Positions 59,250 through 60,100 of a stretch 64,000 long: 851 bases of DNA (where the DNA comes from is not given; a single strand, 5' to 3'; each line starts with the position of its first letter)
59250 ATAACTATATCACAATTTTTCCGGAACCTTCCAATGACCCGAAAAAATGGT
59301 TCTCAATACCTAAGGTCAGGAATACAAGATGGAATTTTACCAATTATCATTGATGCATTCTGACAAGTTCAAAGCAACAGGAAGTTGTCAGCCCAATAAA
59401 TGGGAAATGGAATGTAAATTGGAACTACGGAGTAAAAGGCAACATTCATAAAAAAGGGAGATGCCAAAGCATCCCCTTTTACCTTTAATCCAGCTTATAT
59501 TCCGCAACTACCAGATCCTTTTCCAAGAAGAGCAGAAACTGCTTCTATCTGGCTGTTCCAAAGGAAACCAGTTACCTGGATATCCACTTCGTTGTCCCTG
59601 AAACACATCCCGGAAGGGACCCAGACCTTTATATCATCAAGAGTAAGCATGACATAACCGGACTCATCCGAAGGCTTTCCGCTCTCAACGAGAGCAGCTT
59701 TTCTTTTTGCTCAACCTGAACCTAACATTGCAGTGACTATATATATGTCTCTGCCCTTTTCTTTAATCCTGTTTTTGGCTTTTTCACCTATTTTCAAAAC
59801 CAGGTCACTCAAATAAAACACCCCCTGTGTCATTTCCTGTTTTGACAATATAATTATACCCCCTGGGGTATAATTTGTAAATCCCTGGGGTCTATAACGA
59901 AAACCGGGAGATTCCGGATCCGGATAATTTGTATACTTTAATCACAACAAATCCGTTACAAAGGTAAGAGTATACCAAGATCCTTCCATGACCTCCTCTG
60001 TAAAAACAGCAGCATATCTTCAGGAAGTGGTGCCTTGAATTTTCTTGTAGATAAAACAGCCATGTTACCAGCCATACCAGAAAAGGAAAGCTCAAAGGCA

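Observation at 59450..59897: Hidden monocistronic gene with in-frame UGA and a SECIS-like hairpin: candidate IscA/HesB-like selenoprotein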

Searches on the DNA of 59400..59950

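Call 8: search_rna_families(source=window, start=59400, end=59950, threshold=evalue, max_evalue=10, show_alignments=3)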
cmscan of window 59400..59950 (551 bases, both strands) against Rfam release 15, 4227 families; matches with E-value up to 10: 3.
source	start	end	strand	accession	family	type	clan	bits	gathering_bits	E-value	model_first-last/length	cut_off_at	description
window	59412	59489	+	RF02029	sraA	Gene; sRNA;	-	17.1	56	6.5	1-95/95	no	sraA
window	59752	59820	-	RF00105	SNORD115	Gene; snRNA; snoRNA; CD-box;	-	15.5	39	6.8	1-82/82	no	Small nucleolar RNA SNORD115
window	59446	59551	-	RF02529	SSRC8_1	Gene; sRNA;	-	15.2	80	5.1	1-150/150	no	Streptococcus sRNA SSRC8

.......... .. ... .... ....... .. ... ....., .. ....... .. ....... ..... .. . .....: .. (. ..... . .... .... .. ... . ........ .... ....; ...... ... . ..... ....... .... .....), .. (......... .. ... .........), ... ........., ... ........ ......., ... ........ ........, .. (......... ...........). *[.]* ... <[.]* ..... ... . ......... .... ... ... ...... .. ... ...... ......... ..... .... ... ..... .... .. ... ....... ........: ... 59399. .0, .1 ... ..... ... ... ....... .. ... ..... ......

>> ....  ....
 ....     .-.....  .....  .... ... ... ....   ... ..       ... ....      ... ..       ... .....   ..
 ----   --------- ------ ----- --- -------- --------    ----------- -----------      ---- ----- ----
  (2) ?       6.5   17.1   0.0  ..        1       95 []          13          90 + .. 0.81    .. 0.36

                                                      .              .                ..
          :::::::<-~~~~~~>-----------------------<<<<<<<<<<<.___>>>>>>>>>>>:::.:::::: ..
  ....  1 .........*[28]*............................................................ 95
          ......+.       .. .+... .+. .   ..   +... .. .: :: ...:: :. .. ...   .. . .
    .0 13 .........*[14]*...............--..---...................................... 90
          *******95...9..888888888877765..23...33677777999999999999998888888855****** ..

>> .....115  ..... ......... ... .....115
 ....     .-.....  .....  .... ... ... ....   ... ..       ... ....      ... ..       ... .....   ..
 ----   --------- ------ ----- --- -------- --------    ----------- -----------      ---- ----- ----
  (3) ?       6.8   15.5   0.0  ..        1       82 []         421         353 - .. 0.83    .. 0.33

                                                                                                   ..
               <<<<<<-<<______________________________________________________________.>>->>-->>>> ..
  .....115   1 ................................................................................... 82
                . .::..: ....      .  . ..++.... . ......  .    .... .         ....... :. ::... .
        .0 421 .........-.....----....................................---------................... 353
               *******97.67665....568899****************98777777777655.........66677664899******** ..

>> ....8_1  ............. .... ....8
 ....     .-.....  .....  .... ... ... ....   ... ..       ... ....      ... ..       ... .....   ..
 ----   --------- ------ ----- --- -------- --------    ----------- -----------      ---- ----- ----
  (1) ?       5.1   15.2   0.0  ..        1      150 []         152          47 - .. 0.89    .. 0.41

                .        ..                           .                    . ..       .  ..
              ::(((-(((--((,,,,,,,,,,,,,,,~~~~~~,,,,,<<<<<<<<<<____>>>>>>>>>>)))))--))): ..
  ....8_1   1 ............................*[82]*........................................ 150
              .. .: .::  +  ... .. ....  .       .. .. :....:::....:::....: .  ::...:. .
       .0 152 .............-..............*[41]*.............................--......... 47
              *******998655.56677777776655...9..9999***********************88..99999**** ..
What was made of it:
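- On Bacterial selenoprotein gene (Sec-decoded UGA): No Rfam family matched at E up to 10 (call 8).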

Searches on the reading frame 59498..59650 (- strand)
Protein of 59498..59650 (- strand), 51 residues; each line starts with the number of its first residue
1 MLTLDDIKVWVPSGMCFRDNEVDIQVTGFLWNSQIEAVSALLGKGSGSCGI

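Call 89: list_cluster_members(proteins=[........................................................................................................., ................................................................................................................, window:59498-59650:-, P0004, P0015])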
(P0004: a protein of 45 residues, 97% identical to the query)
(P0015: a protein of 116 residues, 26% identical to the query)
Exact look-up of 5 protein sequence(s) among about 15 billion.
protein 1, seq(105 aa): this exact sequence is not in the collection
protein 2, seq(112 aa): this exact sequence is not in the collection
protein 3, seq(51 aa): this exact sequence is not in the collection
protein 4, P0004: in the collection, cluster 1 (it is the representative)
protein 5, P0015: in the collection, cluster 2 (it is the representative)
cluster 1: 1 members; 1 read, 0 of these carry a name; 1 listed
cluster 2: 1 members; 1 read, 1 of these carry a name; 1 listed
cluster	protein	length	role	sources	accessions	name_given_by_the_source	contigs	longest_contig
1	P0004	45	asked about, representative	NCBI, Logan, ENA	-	-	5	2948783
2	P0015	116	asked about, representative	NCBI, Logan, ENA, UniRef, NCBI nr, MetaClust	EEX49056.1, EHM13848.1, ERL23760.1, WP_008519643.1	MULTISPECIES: hypothetical protein [Jonquetella] | FeS cluster biogenesis domain-containing protein n=1 Tax=Jonquetella anthropi DSM 22815 ... | status=active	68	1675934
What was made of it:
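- Tried and rejected: Only the 45-aa N-terminal fragment is, on an NCBI contig of 2.95 Mb (call 89).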
